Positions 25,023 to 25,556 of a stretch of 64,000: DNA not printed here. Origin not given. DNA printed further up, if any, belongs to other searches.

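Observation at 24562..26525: Cluster of four small secreted Gly/Tyr/His-rich proteins sharing a Tyr/Arg-rich C-terminal module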

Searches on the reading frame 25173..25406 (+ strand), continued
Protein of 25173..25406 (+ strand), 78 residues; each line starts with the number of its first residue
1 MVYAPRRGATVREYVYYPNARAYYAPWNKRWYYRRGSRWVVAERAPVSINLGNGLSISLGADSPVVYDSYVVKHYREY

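Call 62: search_dna_similar(query=P0043, collection=plasmids, mode=protein, max_evalue=0.001, max_rows=20)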
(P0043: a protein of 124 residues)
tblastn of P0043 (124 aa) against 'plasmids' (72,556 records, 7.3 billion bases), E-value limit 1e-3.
No match.

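Call 64: list_cluster_members(proteins=[P0013, P0014, P0015, P0016, P0017, P0019, P0031, P0043, P0046, P0135])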
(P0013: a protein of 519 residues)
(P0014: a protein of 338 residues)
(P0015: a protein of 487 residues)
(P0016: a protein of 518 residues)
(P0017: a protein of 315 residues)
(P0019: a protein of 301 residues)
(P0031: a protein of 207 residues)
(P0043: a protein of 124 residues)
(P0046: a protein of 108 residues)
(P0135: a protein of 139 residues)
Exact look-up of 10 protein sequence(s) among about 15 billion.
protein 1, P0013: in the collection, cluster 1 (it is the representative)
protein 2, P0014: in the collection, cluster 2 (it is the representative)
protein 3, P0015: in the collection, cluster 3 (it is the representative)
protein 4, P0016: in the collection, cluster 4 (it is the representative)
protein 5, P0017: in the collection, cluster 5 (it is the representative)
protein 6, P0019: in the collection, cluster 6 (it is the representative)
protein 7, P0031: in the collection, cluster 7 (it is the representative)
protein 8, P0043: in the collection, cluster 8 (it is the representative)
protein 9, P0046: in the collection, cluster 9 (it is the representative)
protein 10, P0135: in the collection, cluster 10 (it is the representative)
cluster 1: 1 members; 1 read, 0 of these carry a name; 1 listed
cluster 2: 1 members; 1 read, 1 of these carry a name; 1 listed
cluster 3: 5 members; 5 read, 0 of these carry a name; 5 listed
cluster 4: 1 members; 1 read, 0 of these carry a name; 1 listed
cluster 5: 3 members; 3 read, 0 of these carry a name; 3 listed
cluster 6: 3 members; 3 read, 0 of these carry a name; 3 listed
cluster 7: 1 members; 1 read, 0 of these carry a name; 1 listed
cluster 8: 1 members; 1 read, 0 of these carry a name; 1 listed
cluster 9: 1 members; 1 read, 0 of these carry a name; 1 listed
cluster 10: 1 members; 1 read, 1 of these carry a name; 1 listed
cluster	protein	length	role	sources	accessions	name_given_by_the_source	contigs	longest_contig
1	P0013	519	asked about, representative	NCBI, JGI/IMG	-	-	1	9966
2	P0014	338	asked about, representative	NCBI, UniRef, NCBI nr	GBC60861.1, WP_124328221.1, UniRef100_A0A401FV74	hypothetical protein DENIS_1820 [Desulfonema ishimotonii] | Uncharacterized protein n=1 Tax=Desulfonema ishimotonii TaxID=45657 RepID=A0A401FV74_9BACT | hypothetical protein [Desulfonema ishimotonii]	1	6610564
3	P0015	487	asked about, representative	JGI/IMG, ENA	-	-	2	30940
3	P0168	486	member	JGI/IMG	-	-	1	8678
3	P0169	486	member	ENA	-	-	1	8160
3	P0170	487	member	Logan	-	-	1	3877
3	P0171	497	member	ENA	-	-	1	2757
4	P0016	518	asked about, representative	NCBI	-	-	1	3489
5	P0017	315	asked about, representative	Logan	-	-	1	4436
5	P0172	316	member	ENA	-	-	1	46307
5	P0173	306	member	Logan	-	-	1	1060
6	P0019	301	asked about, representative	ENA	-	-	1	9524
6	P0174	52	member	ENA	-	-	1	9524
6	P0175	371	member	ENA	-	-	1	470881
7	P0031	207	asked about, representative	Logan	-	-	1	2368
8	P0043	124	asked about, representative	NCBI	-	-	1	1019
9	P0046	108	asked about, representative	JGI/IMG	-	-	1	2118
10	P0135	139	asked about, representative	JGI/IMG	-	hypothetical protein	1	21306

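Call 89: find_related_loci(query=A4, collection=metagenome_contigs, flank=5000)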
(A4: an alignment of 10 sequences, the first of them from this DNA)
Query A4 (78 aa) in metagenome_contigs; peptide patterns used: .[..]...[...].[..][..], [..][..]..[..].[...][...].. (x = any residue, [..] = any of these).
191 stretches matched a pattern; 1 encode a relative of the query (tblastn E <= 1e-3); 1 distinct loci.
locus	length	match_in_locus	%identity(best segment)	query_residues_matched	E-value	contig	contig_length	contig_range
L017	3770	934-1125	41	14-75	6e-12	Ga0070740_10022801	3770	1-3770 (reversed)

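Call 94: find_encoding_contigs(protein=P0014, flank=6000, max_places=2)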
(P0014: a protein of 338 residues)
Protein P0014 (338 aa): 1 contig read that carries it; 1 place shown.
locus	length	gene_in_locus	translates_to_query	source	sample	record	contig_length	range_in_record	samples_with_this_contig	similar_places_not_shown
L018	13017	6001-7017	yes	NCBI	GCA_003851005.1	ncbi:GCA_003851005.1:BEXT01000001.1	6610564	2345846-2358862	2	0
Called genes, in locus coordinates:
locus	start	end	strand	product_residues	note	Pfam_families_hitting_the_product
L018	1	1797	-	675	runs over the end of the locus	PF01841:Transglut_core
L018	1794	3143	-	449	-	PF01882:DUF58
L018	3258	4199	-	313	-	PF20030:bpMoxR (weak), PF00158:Sigma54_activat (faint), PF07726:AAA_3, PF07728:AAA_5, PF00004:AAA, PF17863:AAA_lid_2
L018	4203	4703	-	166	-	PF12641:Flavodoxin_3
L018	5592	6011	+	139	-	-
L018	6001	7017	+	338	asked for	-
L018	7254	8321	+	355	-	PF13565:HTH_32 (weak), PF13592:HTH_33 (weak), PF13358:DDE_3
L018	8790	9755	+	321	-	-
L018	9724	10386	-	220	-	PF01121:CoaE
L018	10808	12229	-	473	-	PF00132:Hexapep (faint), PF18776:Hexapep_loop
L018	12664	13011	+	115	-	-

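Call 95: find_encoding_contigs(protein=P0135, flank=6000, max_places=2)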
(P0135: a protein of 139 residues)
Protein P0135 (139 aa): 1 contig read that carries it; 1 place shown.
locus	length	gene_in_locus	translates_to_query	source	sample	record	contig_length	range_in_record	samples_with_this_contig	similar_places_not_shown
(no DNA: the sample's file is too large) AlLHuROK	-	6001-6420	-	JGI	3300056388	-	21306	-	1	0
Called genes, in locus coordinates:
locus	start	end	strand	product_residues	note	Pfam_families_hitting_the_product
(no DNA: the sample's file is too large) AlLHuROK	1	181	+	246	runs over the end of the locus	PF13177:DNA_pol3_delta2, PF13191:AAA_16 (weak), PF00004:AAA (faint)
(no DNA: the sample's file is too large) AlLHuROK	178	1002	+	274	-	PF01026:TatD_DNase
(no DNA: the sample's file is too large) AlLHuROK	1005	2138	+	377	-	PF01026:TatD_DNase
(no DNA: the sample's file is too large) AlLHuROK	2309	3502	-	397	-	-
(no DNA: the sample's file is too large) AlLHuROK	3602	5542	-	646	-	PF13522:GATase_6, PF13537:GATase_7, PF00733:Asn_synthase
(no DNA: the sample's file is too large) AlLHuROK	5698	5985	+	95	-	-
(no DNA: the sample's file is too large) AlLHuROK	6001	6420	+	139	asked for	-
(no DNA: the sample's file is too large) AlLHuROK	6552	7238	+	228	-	-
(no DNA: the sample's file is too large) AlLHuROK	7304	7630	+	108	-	-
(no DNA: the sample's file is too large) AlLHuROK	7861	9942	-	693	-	PF00107:ADH_zinc_N, PF01408:GFO_IDH_MocA, PF02894:GFO_IDH_MocA_C (weak), PF22725:GFO_IDH_MocA_C3 (weak)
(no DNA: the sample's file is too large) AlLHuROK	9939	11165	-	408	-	PF02558:ApbA (faint), PF03446:NAD_binding_2, PF03721:UDPG_MGDP_dh_N, PF00984:UDPG_MGDP_dh, PF03720:UDPG_MGDP_dh_C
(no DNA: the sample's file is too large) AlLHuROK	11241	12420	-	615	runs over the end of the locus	PF13567:DUF4131 (weak), PF03772:Competence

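Call 96: find_encoding_contigs(protein=P0015, flank=6000, max_places=2)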
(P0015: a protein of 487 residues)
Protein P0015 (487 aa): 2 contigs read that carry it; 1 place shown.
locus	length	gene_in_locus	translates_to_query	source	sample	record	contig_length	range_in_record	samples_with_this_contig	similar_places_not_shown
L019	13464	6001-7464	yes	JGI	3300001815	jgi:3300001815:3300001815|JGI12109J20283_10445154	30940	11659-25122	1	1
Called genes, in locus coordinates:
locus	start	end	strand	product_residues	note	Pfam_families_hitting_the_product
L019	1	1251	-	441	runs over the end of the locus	PF26769:HAMP_PhoQ, PF02518:HATPase_c, PF14501:HATPase_c_5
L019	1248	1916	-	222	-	PF00072:Response_reg, PF00486:Trans_reg_C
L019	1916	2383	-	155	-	-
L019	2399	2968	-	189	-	PF01292:Ni_hydr_CYTB, PF14358:DUF4405 (faint)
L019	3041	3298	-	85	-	PF03413:PepSY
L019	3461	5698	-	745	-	-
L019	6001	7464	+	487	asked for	-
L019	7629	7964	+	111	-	-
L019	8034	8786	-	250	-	PF18312:ScsC_N, PF13462:Thioredoxin_4, PF13098:Thioredoxin_2 (weak), PF01323:DSBA, PF13743:Thioredoxin_5 (weak)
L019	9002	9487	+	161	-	PF01322:Cytochrom_C_2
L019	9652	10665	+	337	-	PF02518:HATPase_c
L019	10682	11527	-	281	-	-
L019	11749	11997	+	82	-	-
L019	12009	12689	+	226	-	PF00072:Response_reg, PF00486:Trans_reg_C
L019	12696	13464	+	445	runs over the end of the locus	PF00672:HAMP (faint), PF26769:HAMP_PhoQ, PF00512:HisKA (faint), PF02518:HATPase_c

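Call 102: search_solved_structures(query=A5, max_evalue=1)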
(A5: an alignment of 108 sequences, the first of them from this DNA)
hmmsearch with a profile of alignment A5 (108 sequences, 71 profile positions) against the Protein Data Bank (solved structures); distinct sequences matched with E-value up to 1: 22.
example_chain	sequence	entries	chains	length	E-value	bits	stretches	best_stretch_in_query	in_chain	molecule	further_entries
7r40_H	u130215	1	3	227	0.045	17.4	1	11-35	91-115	87G7 heavy chain variable region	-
1d5i_H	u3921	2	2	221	0.07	16.8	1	10-41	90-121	CHIMERIC GERMLINE PRECURSOR OF OXY-COPE CATALYTIC ANTIBODY AZ-28 (HEAVY CHAIN)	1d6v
1eoe_A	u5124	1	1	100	0.072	16.8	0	13-27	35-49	POTASSIUM CHANNEL KV1.1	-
1d5b_B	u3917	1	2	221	0.073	16.8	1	10-41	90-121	chimeric OXY-COPE catalytic ANTIBODY AZ-28 (HEAVY chain)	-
1axs_H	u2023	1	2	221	0.074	16.7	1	10-41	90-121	OXY-COPE CATALYTIC ANTIBODY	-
1t1d_A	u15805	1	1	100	0.097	16.4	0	13-27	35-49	PROTEIN (POTASSIUM CHANNEL KV1.1)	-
1a68_A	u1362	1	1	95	0.13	15.9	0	13-27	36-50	POTASSIUM CHANNEL KV1.1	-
1dsx_A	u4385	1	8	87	0.15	15.8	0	14-27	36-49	PROTEIN (KV1.2 VOLTAGE-GATED POTASSIUM CHANNEL)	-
1qdw_A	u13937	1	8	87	0.15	15.7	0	14-27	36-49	KV1.2 VOLTAGE-GATED POTASSIUM CHANNEL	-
1eof_A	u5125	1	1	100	0.15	15.7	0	13-27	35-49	POTASSIUM CHANNEL KV1.1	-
1qdv_A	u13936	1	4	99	0.16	15.7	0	21-42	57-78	KV1.2 VOLTAGE-GATED POTASSIUM CHANNEL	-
7pa6_KKK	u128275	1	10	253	0.2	15.3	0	6-36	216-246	scFv 27C11 antibody heavy chain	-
1eod_A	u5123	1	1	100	0.21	15.3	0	13-27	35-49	POTASSIUM CHANNEL KV1.1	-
1exb_E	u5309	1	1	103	0.33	14.6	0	14-27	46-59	POTASSIUM CHANNEL KV1.1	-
4bgc_A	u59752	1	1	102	0.34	14.6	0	14-27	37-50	POTASSIUM VOLTAGE-GATED CHANNEL SUBFAMILY A MEMBER 3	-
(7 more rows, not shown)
